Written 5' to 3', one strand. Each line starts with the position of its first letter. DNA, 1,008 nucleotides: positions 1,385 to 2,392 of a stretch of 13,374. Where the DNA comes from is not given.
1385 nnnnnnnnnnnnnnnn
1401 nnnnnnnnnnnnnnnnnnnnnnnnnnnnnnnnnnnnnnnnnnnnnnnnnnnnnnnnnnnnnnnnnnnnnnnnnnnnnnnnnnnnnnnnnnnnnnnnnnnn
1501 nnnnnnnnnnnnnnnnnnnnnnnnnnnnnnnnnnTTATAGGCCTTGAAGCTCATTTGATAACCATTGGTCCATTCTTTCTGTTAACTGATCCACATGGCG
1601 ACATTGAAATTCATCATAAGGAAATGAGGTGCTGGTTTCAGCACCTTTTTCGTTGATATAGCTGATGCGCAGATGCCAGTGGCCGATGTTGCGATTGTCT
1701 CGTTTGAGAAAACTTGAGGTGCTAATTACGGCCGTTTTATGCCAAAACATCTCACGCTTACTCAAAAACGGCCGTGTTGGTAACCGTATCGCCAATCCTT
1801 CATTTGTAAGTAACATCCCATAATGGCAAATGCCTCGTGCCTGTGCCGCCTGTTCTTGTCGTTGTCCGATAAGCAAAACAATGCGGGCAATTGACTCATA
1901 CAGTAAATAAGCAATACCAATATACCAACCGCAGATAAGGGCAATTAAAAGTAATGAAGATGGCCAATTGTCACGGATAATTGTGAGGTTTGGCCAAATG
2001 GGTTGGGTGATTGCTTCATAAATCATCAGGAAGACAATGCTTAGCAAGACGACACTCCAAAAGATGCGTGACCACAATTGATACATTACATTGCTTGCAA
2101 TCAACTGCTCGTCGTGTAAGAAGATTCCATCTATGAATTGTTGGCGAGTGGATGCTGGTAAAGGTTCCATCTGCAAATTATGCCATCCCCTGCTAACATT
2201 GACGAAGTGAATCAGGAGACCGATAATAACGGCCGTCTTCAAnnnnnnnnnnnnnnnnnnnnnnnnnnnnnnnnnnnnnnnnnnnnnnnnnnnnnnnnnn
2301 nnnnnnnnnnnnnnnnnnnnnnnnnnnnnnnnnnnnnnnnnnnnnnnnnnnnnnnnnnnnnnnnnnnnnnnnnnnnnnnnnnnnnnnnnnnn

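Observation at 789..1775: GNAT gene bracketed by a ~150-bp imperfect direct repeat that is a still-in-frame remnant of a paralogous membrane-protein gene; both copies end at the palindrome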

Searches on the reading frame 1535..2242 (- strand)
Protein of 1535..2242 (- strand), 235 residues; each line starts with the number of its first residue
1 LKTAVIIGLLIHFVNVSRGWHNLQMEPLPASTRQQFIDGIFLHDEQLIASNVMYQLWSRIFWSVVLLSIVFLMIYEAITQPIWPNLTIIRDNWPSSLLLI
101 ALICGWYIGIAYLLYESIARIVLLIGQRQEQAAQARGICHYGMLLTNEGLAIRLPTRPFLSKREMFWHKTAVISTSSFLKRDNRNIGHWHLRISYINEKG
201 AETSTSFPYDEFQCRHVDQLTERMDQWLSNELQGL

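Call 10: search_protein_families(library=pfam, proteins=[window:1535-2242:-], max_evalue=0.01)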
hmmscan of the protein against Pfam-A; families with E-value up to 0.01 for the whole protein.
window:1535-2242:- (235 aa): 0 families

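Call 11: find_encoding_contigs(protein=window:1535-2242:-, flank=10000)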
Protein window:1535-2242:- (235 aa): no gene with exactly this product is on record in the collection.

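Call 12: find_encoding_contigs(protein=window:1535-2170:-, flank=10000)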
Protein window:1535-2170:- (211 aa): no gene with exactly this product is on record in the collection.

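Call 14: find_homologous_proteins(query=window:1535-2170:-, max_evalue=0.01)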
Query window:1535-2170:- (211 aa): 4 proteins with E <= 0.01 among 164 candidates.
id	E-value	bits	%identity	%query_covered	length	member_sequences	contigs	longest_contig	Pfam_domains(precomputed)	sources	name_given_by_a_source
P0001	2.2e-139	480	100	100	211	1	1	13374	-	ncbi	-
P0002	2.1e-123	428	89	100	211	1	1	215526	-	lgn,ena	-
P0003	1.5e-91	324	67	97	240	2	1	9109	-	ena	-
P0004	1.1e-80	289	63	97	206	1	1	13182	-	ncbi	-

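Call 15: find_encoding_contigs(protein=P0002, flank=10000)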
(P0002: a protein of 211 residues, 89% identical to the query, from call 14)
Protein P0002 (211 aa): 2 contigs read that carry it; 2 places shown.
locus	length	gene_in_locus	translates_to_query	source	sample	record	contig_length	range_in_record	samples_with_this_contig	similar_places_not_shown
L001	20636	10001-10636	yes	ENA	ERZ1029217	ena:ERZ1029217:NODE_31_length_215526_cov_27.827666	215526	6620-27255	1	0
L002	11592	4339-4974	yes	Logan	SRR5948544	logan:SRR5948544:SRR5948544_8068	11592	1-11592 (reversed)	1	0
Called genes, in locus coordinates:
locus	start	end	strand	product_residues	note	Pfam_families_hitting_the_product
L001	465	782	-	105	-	-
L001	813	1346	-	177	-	PF14567:SUKH_5, PF09346:SMI1_KNR4, PF14568:SUKH_6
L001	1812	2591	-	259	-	-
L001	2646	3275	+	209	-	PF13483:Lactamase_B_3, PF12706:Lactamase_B_2 (weak)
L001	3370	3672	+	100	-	-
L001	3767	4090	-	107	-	PF09723:Zn_ribbon_8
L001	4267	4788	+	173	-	PF03703:bPH_2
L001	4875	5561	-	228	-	PF00027:cNMP_binding, PF13545:HTH_Crp_2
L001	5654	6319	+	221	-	-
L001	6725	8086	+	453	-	PF01145:Band_7 (weak)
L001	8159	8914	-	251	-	PF00106:adh_short, PF08659:KR, PF23441:SDR, PF13561:adh_short_C2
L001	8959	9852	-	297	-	PF03446:NAD_binding_2, PF03807:F420_oxidored (weak), PF14833:NAD_binding_11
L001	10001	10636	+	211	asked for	-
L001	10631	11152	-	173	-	PF13302:Acetyltransf_3 (weak), PF00583:Acetyltransf_1, PF13673:Acetyltransf_10, PF13508:Acetyltransf_7, PF14542:Acetyltransf_CG (faint)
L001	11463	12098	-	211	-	-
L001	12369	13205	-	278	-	PF01040:UbiA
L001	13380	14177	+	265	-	PF22435:MRM3-like_sub_bind, PF00588:SpoU_methylase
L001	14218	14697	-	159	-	-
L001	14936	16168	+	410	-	PF05167:DUF711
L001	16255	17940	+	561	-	PF08245:Mur_ligase_M, PF02875:Mur_ligase_C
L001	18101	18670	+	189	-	PF19928:DUF6391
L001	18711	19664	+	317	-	PF06144:DNA_pol3_delta, PF21694:DNA_pol3_delta_C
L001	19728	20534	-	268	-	PF00561:Abhydrolase_1, PF12146:Hydrolase_4, PF12697:Abhydrolase_6, PF03096:Ndr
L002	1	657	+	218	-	?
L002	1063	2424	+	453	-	PF01145:Band_7 (weak)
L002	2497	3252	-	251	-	PF00106:adh_short, PF08659:KR, PF23441:SDR, PF13561:adh_short_C2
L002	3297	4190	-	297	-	PF03446:NAD_binding_2, PF03807:F420_oxidored (weak), PF14833:NAD_binding_11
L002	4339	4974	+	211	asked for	-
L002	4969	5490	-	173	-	PF13302:Acetyltransf_3 (weak), PF00583:Acetyltransf_1, PF13673:Acetyltransf_10, PF13508:Acetyltransf_7, PF14542:Acetyltransf_CG (faint)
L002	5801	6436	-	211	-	-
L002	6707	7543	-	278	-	PF01040:UbiA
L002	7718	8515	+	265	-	PF22435:MRM3-like_sub_bind, PF00588:SpoU_methylase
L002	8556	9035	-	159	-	-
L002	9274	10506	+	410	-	PF05167:DUF711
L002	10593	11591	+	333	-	?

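Call 16: find_encoding_contigs(protein=P0003, flank=10000)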
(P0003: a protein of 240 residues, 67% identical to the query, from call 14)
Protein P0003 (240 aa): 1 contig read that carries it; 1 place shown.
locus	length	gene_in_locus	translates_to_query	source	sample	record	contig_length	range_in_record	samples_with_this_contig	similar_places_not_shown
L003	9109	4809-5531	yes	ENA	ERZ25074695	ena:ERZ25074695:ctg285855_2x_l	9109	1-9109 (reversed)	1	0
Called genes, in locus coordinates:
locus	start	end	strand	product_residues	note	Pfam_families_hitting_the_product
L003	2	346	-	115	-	?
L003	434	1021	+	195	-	-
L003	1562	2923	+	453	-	PF01145:Band_7 (weak)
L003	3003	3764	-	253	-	PF23441:SDR, PF00106:adh_short, PF08659:KR, PF13561:adh_short_C2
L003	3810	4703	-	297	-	PF03446:NAD_binding_2, PF03807:F420_oxidored, PF14833:NAD_binding_11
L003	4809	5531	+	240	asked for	-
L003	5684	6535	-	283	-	-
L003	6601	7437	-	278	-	PF01040:UbiA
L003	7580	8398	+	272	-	PF22435:MRM3-like_sub_bind, PF00588:SpoU_methylase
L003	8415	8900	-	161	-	-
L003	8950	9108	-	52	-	?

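Call 17: find_encoding_contigs(protein=P0004, flank=10000)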
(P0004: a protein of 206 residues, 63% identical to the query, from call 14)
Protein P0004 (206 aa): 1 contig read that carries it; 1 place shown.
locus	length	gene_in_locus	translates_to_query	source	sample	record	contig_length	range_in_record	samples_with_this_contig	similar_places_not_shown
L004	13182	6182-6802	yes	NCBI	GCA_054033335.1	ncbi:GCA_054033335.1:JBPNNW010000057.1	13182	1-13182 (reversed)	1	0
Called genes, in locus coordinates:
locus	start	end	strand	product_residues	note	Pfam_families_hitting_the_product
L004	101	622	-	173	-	PF01636:APH (weak)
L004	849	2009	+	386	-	-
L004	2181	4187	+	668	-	PF00005:ABC_tran, PF02463:SMC_N (faint), PF13304:AAA_21 (faint), PF12704:MacB_PCD, PF02687:FtsX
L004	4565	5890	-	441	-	PF01135:PCMT, PF01209:Ubie_methyltran, PF02353:CMAS (weak), PF13489:Methyltransf_23, PF13847:Methyltransf_31, PF08241:Methyltransf_11, PF08242:Methyltransf_12, PF13649:Methyltransf_25, +1 more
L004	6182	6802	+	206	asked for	-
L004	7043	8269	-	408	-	PF01145:Band_7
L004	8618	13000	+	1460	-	PF13185:GAF_2, PF01590:GAF, PF01590:GAF, PF01590:GAF, PF13185:GAF_2, PF01590:GAF, PF13185:GAF_2, PF01590:GAF, +8 more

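Call 24: find_related_loci(query=A3, collection=genome_contigs, flank=6000)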
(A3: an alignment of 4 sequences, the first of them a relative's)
Query A3 (211 aa) in genome_contigs; peptide patterns used: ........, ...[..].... (x = any residue, [..] = any of these).
55 stretches matched a pattern, but none encodes a relative of the query by tblastn (E <= 1e-3).

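Call 25: find_related_loci(query=A3, collection=metagenome_contigs, flank=6000)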
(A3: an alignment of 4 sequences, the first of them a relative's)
Query A3 (211 aa) in metagenome_contigs; peptide patterns used: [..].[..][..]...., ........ (x = any residue, [..] = any of these).
159 stretches matched a pattern, but none encodes a relative of the query by tblastn (E <= 1e-3).

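Call 42: search_protein_representatives(alignment_id=A3)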
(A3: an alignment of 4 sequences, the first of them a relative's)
Query: 4 sequences, 206 profile positions. Proteins with E-value up to 0.001 (for the whole library): 1; up to 1e-10: 1; up to 1e-30: 1. The best 1 are listed.
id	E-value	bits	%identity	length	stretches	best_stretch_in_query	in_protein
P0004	8.7e-121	417.8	-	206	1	1-206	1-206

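Call 53: predict_structure(alignment_id=A3)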
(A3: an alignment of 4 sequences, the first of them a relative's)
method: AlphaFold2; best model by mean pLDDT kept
length: 211 residues; sequences in the alignment: 4
mean_pLDDT: 56.4   pTM: 0.37
mean pLDDT of the five models: 56.4, 54.6, 51.6, 51.4, 50.1
residues with pLDDT >= 90: 0; 70-90: 55; 50-70: 84; < 50: 72
segments of 3 or more residues with pLDDT < 50: 1-33, 102-118, 130-139, 187-191, 208-211
pLDDT, mean of each block of 10 residues (from residue 1): 33 27 32 55 75 69 69 76 75 61 45 40 52 42 60 69 67 65 55 60 59 37
secondary structure, 60 per line:
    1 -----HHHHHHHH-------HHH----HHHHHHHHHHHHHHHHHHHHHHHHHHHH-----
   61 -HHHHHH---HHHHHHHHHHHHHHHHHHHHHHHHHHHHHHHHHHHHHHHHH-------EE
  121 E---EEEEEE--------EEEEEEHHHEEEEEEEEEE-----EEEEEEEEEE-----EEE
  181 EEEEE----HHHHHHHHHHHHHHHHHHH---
elements in order: H6-13 H28-55 H62-67 H71-111 E119-121 E125-130 E139-144 E148-157 E163-172 E178-185 H190-208

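Call 68: search_protein_families(library=pfam, proteins=[L001:11463-12098:-, L003:5684-6535:-], max_evalue=0.01)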
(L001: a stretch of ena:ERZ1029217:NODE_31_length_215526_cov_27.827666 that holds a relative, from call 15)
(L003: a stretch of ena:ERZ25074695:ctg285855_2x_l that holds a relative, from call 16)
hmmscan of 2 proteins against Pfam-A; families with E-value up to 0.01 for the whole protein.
L001:11463-12098:- (211 aa): 1 family
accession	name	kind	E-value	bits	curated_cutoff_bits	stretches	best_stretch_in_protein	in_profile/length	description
PF10251.14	PEN-2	-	0.00011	22.9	25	1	11-71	16-74/93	Presenilin enhancer-2 subunit of gamma secretase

L003:5684-6535:- (283 aa): 0 families
